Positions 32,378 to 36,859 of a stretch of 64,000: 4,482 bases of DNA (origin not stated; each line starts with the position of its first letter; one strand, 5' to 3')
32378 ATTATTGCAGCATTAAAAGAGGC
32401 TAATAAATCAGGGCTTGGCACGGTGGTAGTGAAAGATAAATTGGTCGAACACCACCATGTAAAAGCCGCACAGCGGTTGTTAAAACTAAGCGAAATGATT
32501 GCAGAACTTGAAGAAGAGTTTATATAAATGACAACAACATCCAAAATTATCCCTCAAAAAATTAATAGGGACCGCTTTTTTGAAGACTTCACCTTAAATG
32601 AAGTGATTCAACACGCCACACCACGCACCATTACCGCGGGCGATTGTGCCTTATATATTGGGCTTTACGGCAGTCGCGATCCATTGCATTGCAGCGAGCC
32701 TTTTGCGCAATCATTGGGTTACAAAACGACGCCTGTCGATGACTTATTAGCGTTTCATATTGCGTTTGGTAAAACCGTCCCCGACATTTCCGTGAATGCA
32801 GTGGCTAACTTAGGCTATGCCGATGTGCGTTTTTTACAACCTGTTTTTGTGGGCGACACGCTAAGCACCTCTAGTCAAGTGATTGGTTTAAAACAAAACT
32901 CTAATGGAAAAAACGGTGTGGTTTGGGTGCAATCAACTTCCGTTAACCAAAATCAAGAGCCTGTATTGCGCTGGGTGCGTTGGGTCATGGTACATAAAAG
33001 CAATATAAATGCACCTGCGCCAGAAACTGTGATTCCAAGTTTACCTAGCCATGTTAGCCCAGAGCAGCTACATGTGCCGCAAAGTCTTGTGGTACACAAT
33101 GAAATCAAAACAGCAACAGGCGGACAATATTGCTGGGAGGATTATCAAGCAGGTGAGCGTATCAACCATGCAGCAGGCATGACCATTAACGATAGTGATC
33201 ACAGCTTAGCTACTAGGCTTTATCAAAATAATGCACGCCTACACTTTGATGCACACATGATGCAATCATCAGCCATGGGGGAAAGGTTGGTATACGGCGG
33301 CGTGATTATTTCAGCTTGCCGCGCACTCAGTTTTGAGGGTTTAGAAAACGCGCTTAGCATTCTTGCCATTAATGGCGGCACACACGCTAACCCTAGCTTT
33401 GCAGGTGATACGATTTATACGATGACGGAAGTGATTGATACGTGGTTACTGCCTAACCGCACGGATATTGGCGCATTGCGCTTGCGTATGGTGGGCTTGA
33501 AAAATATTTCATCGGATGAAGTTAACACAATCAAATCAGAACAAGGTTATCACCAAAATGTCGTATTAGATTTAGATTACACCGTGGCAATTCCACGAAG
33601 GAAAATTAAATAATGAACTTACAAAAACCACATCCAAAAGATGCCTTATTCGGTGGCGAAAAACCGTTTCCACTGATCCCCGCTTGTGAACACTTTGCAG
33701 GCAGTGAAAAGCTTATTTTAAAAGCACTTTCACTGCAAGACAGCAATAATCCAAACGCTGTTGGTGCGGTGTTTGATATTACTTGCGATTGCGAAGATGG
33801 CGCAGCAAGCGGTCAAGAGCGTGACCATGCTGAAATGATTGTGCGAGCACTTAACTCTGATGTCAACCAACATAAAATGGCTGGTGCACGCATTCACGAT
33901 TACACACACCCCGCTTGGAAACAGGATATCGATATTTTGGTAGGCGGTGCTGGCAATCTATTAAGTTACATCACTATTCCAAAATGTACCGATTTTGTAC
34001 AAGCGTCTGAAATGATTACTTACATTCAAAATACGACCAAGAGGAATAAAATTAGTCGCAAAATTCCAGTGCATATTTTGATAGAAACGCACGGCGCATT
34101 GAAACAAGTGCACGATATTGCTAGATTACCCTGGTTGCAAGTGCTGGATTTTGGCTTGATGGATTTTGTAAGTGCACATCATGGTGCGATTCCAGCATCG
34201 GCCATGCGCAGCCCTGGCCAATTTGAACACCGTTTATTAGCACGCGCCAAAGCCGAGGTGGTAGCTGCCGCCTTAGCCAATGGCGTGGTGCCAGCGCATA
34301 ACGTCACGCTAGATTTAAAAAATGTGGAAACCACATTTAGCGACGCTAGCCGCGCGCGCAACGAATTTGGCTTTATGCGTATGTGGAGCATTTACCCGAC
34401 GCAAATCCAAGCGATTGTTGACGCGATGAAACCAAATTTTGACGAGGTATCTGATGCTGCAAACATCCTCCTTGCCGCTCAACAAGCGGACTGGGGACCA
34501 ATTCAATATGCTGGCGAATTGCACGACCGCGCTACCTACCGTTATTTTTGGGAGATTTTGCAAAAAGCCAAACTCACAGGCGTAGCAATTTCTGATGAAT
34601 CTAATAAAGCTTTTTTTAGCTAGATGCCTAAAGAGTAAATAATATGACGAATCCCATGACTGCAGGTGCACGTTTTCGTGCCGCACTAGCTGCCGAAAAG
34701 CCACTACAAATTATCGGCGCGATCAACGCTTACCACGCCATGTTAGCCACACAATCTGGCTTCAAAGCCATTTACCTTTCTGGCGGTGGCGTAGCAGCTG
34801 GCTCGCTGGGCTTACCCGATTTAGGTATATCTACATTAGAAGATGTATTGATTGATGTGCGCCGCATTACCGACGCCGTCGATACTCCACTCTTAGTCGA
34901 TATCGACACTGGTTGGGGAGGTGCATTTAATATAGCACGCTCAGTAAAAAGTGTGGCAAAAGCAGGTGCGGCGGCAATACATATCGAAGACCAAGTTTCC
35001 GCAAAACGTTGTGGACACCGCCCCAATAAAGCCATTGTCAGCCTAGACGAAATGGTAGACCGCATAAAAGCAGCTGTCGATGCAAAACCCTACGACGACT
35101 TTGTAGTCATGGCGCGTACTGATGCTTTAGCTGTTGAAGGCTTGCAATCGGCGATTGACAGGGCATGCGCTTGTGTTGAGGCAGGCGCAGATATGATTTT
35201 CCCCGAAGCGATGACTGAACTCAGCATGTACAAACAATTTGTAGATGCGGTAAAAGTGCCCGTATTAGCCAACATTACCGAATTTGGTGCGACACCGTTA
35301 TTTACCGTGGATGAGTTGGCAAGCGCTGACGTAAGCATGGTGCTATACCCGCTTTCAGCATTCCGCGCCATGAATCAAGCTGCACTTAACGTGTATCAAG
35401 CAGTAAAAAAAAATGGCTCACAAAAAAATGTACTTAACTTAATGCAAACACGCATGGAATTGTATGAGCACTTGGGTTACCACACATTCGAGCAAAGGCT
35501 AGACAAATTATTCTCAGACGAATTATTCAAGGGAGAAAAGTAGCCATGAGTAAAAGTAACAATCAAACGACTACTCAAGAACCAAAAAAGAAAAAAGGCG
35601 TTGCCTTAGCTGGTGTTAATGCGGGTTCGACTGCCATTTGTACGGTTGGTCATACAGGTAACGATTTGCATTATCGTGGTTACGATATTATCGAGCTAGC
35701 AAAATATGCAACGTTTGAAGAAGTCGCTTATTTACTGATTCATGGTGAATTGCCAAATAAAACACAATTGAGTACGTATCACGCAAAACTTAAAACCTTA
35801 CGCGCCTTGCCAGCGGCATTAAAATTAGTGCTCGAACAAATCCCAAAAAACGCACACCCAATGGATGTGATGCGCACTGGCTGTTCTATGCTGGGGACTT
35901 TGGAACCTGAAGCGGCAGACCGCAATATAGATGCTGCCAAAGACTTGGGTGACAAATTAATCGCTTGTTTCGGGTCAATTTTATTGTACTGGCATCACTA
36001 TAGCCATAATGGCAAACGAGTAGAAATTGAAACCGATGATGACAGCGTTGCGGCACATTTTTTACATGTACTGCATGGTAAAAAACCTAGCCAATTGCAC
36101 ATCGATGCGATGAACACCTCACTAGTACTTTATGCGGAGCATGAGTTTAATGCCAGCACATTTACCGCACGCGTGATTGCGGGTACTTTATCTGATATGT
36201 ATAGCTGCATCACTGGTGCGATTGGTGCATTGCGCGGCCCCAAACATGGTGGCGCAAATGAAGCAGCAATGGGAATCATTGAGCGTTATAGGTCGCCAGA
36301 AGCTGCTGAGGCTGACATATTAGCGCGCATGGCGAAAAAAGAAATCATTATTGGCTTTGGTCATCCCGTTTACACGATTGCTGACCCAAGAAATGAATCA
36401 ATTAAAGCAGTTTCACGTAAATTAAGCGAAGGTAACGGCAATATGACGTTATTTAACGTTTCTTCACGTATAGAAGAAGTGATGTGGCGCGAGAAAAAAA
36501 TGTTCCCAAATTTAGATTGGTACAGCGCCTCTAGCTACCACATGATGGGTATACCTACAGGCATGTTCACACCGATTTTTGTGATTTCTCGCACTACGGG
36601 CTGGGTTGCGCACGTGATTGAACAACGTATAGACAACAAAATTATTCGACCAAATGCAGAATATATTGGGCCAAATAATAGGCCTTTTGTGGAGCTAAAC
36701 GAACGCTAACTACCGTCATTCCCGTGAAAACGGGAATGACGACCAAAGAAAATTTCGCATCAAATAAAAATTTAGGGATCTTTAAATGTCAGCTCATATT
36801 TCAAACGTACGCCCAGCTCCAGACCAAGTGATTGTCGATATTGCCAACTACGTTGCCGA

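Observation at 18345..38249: Candidate isocitrate-lyase-independent glyoxylate bypass: citramalate/mesaconate route coupled to the methylcitrate cycle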

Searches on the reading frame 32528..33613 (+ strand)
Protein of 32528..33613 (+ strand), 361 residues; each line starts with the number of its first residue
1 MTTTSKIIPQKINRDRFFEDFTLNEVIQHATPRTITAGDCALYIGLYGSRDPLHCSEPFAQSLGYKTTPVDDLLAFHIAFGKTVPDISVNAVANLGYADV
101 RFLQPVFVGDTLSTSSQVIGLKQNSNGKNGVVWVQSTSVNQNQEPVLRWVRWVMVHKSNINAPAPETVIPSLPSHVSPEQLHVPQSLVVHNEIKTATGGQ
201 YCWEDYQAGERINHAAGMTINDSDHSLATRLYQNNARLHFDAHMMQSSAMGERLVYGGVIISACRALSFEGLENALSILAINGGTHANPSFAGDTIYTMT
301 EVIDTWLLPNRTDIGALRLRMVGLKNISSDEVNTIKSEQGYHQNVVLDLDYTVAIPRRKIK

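Call 4: search_protein_families(library=ncbifam, proteins=[window:32528-33613:+])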
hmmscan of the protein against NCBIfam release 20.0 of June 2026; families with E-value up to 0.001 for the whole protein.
window:32528-33613:+ (361 aa): 4 families
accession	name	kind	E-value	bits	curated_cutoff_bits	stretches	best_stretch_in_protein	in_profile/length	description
NF038241.1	RipB_Ich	equivalog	2.9e-31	108.7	340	2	16-159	22-166/175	(R)-specific enoyl-CoA hydratase RipB/Ich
NF041625.1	methfumCoahyd_Halo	equivalog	2.7e-19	69.6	560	1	13-325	21-342/358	2-methylfumaryl-CoA hydratase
TIGR02278.1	PaaN-DH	equivalog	1.5e-05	23.5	562.8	1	70-150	577-657/664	phenylacetic acid degradation bifunctional protein PaaZ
NF040620.1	fused_HadA_HadB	exception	0.00062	19.3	350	0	14-67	192-244/329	fused (3R)-hydroxyacyl-ACP dehydratase subunits HadA/HadB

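Call 24: search_solved_structures(query=window:32528-33613:+, max_evalue=0.001)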
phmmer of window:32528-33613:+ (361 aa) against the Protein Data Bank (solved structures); distinct sequences matched with E-value up to 0.001: 6.
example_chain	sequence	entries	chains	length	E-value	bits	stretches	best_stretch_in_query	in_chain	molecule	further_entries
4e3e_A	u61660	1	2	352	3.3e-124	417.5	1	11-358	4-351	MaoC domain protein dehydratase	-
8hgn_A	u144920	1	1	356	1.6e-106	359.3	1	11-358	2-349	Beta-methylmalyl-CoA dehydratase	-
1q6w_A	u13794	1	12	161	2.8e-13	52.7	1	16-157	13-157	monoamine oxidase regulatory protein, putative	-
2bi0_A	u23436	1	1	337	2.3e-10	43.1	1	17-158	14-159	HYPOTHETICAL PROTEIN RV0216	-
4ffu_A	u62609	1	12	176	7.9e-08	34.8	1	16-148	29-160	oxidase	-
3khp_A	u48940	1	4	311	2.4e-06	29.9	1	36-114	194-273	MaoC family protein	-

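Call 32: search_solved_structures(query=window:32528-33613:+, max_evalue=1e-50, show_alignments=2)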
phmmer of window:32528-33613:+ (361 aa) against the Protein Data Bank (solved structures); distinct sequences matched with E-value up to 1e-50: 2.
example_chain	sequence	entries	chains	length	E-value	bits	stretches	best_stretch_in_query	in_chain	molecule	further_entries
4e3e_A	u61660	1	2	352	3.3e-124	417.5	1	11-358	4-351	MaoC domain protein dehydratase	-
8hgn_A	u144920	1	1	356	1.6e-106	359.3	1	11-358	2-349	Beta-methylmalyl-CoA dehydratase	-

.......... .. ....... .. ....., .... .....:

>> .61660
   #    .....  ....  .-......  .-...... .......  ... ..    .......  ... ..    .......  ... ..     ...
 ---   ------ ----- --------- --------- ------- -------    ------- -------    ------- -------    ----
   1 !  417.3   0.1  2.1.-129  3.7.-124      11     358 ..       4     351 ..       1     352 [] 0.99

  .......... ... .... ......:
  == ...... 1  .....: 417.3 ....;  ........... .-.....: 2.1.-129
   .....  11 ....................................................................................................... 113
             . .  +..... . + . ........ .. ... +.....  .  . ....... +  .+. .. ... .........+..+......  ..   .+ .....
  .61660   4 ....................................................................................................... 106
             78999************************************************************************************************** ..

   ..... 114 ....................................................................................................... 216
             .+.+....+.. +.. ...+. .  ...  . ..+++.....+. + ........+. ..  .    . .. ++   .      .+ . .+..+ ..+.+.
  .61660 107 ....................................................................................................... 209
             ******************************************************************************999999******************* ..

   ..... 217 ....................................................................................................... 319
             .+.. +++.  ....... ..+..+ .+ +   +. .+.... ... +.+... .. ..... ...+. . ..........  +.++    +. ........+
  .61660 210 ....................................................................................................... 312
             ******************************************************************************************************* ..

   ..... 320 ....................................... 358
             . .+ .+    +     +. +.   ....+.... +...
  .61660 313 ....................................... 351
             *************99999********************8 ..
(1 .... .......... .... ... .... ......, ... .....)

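Call 35: search_protein_families(library=pfam, proteins=[window:32528-33613:+], max_evalue=0.01)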
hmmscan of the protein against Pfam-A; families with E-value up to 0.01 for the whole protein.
window:32528-33613:+ (361 aa): 3 families
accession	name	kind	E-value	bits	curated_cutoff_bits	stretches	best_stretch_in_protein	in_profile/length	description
PF19315.5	MC_hydratase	-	3.9e-18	66.1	26.5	1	14-322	20-333/353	Mesaconyl-CoA hydratase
PF01575.25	MaoC_dehydratas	-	5e-17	62.1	27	1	24-138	7-121/123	MaoC like domain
PF13452.11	FAS1_DH_region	-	1.4e-07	32.1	22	1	33-147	12-130/132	FAS1-like, dehydratase domain region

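Call 71: find_related_loci(query=window:32528-33613:+, collection=genome_contigs, flank=10000)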
Query window:32528-33613:+ (361 aa) in genome_contigs; peptide patterns used: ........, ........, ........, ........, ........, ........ (x = any residue, [..] = any of these).
541 stretches matched a pattern; 477 encode a relative of the query (tblastn E <= 1e-3); the best 80 are kept; 80 distinct loci.
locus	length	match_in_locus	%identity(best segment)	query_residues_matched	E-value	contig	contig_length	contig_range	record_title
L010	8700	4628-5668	82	11-358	0e+0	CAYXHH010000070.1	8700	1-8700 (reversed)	MAG TPA_asm: uncultured Methylotenera sp. isolate binchicken_co367_41 genome assembly, contig: NODE_3923_length_8700_cov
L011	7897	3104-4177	76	1-358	0e+0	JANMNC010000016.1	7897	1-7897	MAG: Methylotenera sp. isolate OTE_58_metabat_390 OTE_58_k141_5906827, whole genome shotgun sequence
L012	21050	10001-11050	77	9-358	0e+0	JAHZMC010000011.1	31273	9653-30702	MAG: Betaproteobacteria bacterium isolate X_S6_bin.9 k141_119992, whole genome shotgun sequence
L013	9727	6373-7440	77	8-359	0e+0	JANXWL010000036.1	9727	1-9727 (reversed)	MAG: Methylotenera sp. isolate GL140_1_metabat_77 GL140_1_k141_1231452, whole genome shotgun sequence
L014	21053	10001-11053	78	8-358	0e+0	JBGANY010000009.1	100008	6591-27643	MAG: Methylotenera sp. isolate MAG_AAO_H10.98 AAOH10-98_opera_contig_1141, whole genome shotgun sequence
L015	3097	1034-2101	77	3-359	0e+0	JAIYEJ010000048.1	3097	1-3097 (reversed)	MAG: Methylotenera sp. isolate H1_MAG_00063 pond_H1_MAG_00063_000000000305, whole genome shotgun sequence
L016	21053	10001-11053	79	8-358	0e+0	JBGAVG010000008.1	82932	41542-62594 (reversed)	MAG: Methylotenera sp. isolate MAG_AAO_AS.12 AAOAS-12_NODE_8_length_82932_cov_11.587062, whole genome shotgun sequence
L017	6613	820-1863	78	11-358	0e+0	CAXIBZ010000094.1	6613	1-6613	MAG TPA_asm: uncultured Methylophilaceae bacterium isolate ERR7163067_binner13_57 genome assembly, contig: ERZ8868625.12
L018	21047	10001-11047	77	11-359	0e+0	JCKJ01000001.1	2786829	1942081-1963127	Methylophilaceae bacterium 11 Meth11DRAFT_Scaffold1.1_C, whole genome shotgun sequence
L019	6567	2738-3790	77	8-358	0e+0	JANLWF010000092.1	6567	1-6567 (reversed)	MAG: Methylotenera sp. isolate OTE_20_metabat_6 OTE_20_k141_3983728, whole genome shotgun sequence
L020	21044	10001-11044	78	11-358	0e+0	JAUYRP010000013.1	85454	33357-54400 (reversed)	MAG: Methylophilus sp. isolate C5_maxbin.038 C5_k141_70141, whole genome shotgun sequence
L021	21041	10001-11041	77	11-358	0e+0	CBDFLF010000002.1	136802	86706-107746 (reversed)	MAG: uncultured Methylophilus sp. isolate 15b31b0a-a2b2-47f8-a7d3-051682801091 genome assembly, contig: contig_2, whole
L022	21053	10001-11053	77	8-358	0e+0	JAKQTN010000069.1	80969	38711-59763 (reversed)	MAG: Pseudomonadota bacterium isolate USST_maxbin.030 k141_1676028, whole genome shotgun sequence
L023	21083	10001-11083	77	8-358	0e+0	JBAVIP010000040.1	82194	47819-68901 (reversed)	MAG: Methylotenera sp. isolate MFD04666_ilm_asm_bin16 k127_126583, whole genome shotgun sequence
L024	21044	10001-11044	76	11-358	0e+0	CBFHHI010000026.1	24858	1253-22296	MAG: Methylophilaceae bacterium isolate AGTU_45_bin_4_orig genome assembly, contig: AGTU_45_bin_4_orig_AGTU_45_c_0000000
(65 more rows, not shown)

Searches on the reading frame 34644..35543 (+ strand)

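Call 4: search_protein_families(library=ncbifam, proteins=[window:34644-35543:+])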
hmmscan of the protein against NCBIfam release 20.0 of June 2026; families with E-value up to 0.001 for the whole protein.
window:34644-35543:+ (299 aa): 8 families
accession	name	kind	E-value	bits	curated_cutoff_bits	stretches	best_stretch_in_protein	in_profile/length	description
NF008455.0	PRK11320.1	equivalog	6.5e-162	537.7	353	1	3-292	3-292/295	methylisocitrate lyase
TIGR02317.1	prpB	equivalog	5.4e-129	429.4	354.4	1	8-290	2-283/285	methylisocitrate lyase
TIGR02319.1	CPEP_Pphonmut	equivalog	5.3e-57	193.3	420.05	1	8-277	5-274/294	carboxyvinyl-carboxyphosphonate phosphorylmutase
TIGR02320.1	PEP_mutase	equivalog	7.1e-35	120.4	319.55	1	12-265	2-268/284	phosphoenolpyruvate mutase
TIGR02321.1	Pphn_pyruv_hyd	equivalog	4.1e-29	101.6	374.4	1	5-273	1-272/290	phosphonopyruvate hydrolase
NF011645.0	PRK15063.1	equivalog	5.8e-20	71.5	562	1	81-173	148-243/430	isocitrate lyase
TIGR01346.1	isocit_lyase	equivalog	2.5e-18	65.8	275.9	1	81-174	151-247/527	isocitrate lyase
NF005074.0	PRK06498.1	equivalog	2.6e-11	42.8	446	1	81-164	179-266/531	isocitrate lyase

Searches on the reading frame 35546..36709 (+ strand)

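Call 4: search_protein_families(library=ncbifam, proteins=[window:35546-36709:+])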
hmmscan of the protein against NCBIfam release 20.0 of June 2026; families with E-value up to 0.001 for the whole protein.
window:35546-36709:+ (387 aa): 21 families
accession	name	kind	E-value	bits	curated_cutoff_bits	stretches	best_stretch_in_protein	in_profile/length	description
NF009006.1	PRK12351.1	equivalog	8.1e-203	672.8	550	1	13-387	2-376/376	bifunctional 2-methylcitrate synthase/citrate synthase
TIGR01800.1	cit_synth_II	subfamily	1.6e-153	510.8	421.3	1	20-387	2-368/368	2-methylcitrate synthase/citrate synthase II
NF010636.0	PRK14033.1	equivalog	1.6e-116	389.2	479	1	10-382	4-373/376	bifunctional 2-methylcitrate synthase/citrate synthase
NF010638.0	PRK14035.1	equivalog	1.1e-108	363.4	572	1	20-387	7-372/372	citrate synthase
NF010637.0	PRK14034.1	equivalog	9.6e-106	353.8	594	1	21-387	7-371/372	citrate synthase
NF009004.0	PRK12349.1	equivalog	5.1e-96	321.7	508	1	20-377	10-367/372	citrate synthase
NF041301.1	Cit_synth_Halo_CitZ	equivalog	5.6e-96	321.8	550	1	22-387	10-379/379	citrate synthase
NF041157.1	Cit_synThplmales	equivalog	7.5e-93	311.6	590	1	24-387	11-376/377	citrate synthase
NF010639.0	PRK14036.1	equivalog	3.9e-91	305.6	502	1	20-387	9-378/379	citrate synthase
NF010640.0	PRK14037.1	subfamily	1.5e-81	274.2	504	1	22-387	9-377/377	citrate synthase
NF004126.0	PRK05614.1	equivalog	4.5e-70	236.3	505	1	35-387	64-430/430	citrate synthase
NF010635.0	PRK14032.1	subfamily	6.7e-64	216.1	426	1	40-387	68-448/448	citrate synthase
NF009005.0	PRK12350.1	subfamily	1.3e-61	208.8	332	1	20-380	7-354/366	citrate synthase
TIGR01798.1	cit_synth_I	equivalog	3.8e-57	193.9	485.15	1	35-379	51-410/412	citrate synthase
NF007128.0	PRK09569.1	subfamily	8.7e-34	116.9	344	1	44-370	64-420/437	citrate (Si)-synthase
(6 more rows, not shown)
